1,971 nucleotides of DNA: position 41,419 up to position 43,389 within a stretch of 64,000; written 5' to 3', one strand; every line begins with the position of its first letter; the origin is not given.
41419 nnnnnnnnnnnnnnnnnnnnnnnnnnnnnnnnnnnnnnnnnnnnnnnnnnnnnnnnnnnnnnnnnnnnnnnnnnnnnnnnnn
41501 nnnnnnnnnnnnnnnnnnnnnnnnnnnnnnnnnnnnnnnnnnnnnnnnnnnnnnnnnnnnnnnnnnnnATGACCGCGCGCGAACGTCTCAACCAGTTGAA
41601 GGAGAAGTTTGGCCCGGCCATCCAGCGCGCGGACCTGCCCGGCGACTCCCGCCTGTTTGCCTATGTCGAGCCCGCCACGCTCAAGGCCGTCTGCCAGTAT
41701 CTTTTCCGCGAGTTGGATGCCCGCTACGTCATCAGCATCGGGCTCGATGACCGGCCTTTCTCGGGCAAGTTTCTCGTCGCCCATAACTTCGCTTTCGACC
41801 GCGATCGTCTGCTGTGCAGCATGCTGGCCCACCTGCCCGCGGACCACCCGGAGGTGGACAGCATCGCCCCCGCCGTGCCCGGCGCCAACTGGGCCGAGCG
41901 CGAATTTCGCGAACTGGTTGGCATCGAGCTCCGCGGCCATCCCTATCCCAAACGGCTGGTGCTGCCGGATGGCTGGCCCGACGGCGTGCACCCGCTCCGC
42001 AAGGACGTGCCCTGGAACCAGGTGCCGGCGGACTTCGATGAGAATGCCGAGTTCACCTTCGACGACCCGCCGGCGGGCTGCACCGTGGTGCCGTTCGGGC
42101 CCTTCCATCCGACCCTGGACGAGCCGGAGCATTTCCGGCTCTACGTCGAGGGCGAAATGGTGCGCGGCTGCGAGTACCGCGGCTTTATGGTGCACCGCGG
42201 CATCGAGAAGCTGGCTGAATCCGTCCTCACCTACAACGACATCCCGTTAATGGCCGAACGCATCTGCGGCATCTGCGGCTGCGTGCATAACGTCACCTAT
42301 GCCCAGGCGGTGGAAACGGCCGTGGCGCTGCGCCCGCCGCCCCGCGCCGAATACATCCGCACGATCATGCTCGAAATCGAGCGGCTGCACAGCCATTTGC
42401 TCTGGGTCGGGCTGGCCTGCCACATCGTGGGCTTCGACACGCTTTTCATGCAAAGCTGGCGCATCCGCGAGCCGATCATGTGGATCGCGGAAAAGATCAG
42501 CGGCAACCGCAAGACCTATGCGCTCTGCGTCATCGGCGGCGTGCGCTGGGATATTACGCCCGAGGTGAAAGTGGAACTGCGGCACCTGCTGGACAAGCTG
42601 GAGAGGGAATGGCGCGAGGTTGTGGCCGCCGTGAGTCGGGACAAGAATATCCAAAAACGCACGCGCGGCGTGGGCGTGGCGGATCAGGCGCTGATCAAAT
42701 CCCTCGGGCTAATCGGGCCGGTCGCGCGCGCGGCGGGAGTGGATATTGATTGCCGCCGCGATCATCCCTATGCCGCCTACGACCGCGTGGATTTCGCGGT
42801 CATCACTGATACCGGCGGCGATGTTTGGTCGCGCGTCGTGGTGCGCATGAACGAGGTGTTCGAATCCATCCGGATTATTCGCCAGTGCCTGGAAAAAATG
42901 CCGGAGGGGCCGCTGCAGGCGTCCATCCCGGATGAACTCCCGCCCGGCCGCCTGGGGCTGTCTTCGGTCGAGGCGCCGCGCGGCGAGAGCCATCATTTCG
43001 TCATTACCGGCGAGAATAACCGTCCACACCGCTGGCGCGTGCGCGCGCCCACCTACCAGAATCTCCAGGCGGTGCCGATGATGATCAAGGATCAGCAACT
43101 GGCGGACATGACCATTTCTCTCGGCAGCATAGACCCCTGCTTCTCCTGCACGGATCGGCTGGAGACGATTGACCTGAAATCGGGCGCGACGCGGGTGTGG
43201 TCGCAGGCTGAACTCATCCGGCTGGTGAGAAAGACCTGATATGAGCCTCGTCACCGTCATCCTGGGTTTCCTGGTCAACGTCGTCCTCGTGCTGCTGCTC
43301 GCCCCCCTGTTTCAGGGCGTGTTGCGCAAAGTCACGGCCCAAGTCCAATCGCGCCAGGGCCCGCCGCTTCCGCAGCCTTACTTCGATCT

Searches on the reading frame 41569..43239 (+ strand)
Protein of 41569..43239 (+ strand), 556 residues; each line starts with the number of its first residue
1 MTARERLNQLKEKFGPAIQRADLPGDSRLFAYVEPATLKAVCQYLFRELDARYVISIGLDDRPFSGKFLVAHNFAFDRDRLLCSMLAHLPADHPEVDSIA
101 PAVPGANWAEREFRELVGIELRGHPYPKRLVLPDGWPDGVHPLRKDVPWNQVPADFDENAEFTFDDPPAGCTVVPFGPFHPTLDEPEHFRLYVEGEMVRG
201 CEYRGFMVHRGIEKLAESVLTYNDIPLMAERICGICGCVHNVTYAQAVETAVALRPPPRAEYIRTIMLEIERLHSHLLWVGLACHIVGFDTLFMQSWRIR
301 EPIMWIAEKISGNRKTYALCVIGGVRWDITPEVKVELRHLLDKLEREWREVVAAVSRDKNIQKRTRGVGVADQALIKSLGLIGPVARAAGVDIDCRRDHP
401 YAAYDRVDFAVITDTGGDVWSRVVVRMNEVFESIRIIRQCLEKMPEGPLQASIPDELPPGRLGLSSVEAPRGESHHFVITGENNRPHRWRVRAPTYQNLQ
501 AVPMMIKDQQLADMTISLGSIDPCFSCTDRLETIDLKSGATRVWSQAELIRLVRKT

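Call 7: search_protein_families(library=pfam, proteins=[window:41569-43239:+])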
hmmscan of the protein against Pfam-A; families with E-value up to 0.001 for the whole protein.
window:41569-43239:+ (556 aa): 3 families
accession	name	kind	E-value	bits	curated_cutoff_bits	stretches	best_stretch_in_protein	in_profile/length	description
PF00346.24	Complex1_49kDa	-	3.2e-70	236.7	24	2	287-458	2-173/271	Respiratory-chain NADH dehydrogenase, 49 Kd subunit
PF00329.25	Complex1_30kDa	-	2e-23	83.7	22.5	1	32-150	2-121/124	Respiratory-chain NADH dehydrogenase, 30 Kd subunit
PF00374.24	NiFeSe_Hases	-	4.6e-13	49.4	25.8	1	210-279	1-69/508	Nickel-dependent hydrogenase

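Call 19: search_protein_families(library=ncbifam, proteins=[window:41569-43239:+], max_evalue=1e-10)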
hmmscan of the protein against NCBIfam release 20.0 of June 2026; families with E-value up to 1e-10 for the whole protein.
window:41569-43239:+ (556 aa): 14 families
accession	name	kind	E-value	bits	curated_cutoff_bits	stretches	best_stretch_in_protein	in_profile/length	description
NF004739.1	PRK06075.1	equivalog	5.1e-90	302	360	2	173-459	2-287/384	NADH-quinone oxidoreductase subunit D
TIGR01962.1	NuoD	equivalog_domain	4.3e-81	272.7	459.35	2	173-460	4-290/386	NADH dehydrogenase (quinone) subunit D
NF040602.1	F420_dehyd_FpoD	exception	3e-79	266.7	600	1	173-530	9-372/372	F420H2 dehydrogenase subunit FpoD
NF009808.0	PRK13292.1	equivalog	4.8e-77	259.5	1156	1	7-447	228-682/791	NADH-quinone oxidoreductase subunit B/C/D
NF008728.0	PRK11742.1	equivalog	7.6e-75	252.4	840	2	174-460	217-502/598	NADH-quinone oxidoreductase subunit C/D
NF008974.0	PRK12322.1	equivalog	2e-73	247.5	522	1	174-525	9-361/366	NADH-quinone oxidoreductase subunit D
NF005649.0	PRK07415.1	equivalog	1e-54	186.1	583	1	172-450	11-289/394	NAD(P)H-quinone oxidoreductase subunit H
NF040611.1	F420_dehyd_FpoC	exception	3e-22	79.2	220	1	1-147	1-146/158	F420H2 dehydrogenase subunit FpoC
NF004735.0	PRK06074.2-2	equivalog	1.5e-21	76.9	176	1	1-147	1-146/158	NADH-quinone oxidoreductase subunit C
TIGR03295.1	frhA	equivalog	3.1e-17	62.6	392.5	1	201-353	32-190/412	coenzyme F420 hydrogenase subunit alpha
TIGR01961.1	NuoC_fam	subfamily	3.4e-13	50.2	122.45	1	84-149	58-120/122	NADH (or F420H2) dehydrogenase, subunit C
NF005832.0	PRK07735.1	equivalog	1.2e-12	47.8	431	1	88-146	366-422/430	NADH-quinone oxidoreductase subunit C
NF005856.0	PRK07785.1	equivalog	8.9e-12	45.4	224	1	12-158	86-233/246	NADH-quinone oxidoreductase subunit C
NF006304.0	PRK08491.1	equivalog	7.2e-11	42.1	228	0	94-148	123-175/263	NADH-quinone oxidoreductase subunit C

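Call 31: search_solved_structures(query=window:41569-43239:+, max_evalue=1e-20)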
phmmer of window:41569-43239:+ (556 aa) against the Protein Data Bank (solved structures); distinct sequences matched with E-value up to 1e-20: 54.
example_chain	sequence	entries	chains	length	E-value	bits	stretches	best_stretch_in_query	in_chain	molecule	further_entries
7z0s_E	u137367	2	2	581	2.7e-126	425.4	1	81-551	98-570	Formate hydrogenlyase subunit 5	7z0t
6cfw_L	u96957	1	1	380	5.1e-72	246.2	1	174-530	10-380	Membrane-bound hydrogenase subunit alpha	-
7q5y_B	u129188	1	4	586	2e-67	231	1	173-452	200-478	NADH-quinone oxidoreductase subunit C/D 2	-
7p61_C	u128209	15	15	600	1e-56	195.7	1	69-461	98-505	NADH-quinone oxidoreductase subunit C/D | NADH-quinone oxidoreductase subunit CD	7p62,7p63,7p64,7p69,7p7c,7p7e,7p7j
7awt_D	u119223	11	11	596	2.5e-56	194.4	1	69-461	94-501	NADH-quinone oxidoreductase subunit C/D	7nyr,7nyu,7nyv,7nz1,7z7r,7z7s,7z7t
9taj_C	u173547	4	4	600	2.6e-56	194.3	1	69-461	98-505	NADH-quinone oxidoreductase subunit C/D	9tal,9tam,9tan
2fug_4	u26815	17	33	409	8.3e-54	186.1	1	174-495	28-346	NADH-quinone oxidoreductase chain 4 | NADH-QUINONE OXIDOREDUCTASE SUBUNIT 4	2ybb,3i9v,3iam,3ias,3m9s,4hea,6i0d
5lc5_D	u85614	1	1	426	1.8e-48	168.5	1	171-479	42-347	NADH dehydrogenase [ubiquinone] iron-sulfur protein 2, mitochondrial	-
5ldw_D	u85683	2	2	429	1.8e-48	168.4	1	171-479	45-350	NADH dehydrogenase [ubiquinone] iron-sulfur protein 2, mitochondrial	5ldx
5o31_D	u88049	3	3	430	1.9e-48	168.4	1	171-479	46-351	NADH dehydrogenase [ubiquinone] iron-sulfur protein 2, mitochondrial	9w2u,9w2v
7qsd_D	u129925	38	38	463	2.5e-48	168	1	171-479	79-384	NADH dehydrogenase [ubiquinone] iron-sulfur protein 2, mitochondrial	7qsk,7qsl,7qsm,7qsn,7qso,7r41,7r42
5xtd_Q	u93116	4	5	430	3.1e-48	167.7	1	172-479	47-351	NADH dehydrogenase [ubiquinone] iron-sulfur protein 2, mitochondrial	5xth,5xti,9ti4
9cwt_Q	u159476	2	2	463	4.2e-48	167.2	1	172-479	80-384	NADH dehydrogenase [ubiquinone] iron-sulfur protein 2, mitochondrial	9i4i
5lnk_4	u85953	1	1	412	4.6e-48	167.1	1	172-479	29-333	Mitochondrial complex I, 49 kDa subunit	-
6q9b_S2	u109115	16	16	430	4.9e-48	167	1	171-479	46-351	NADH:ubiquinone oxidoreductase core subunit S2,NADH:ubiquinone oxidoreductase core subunit | NDUFS2 | NDUFB11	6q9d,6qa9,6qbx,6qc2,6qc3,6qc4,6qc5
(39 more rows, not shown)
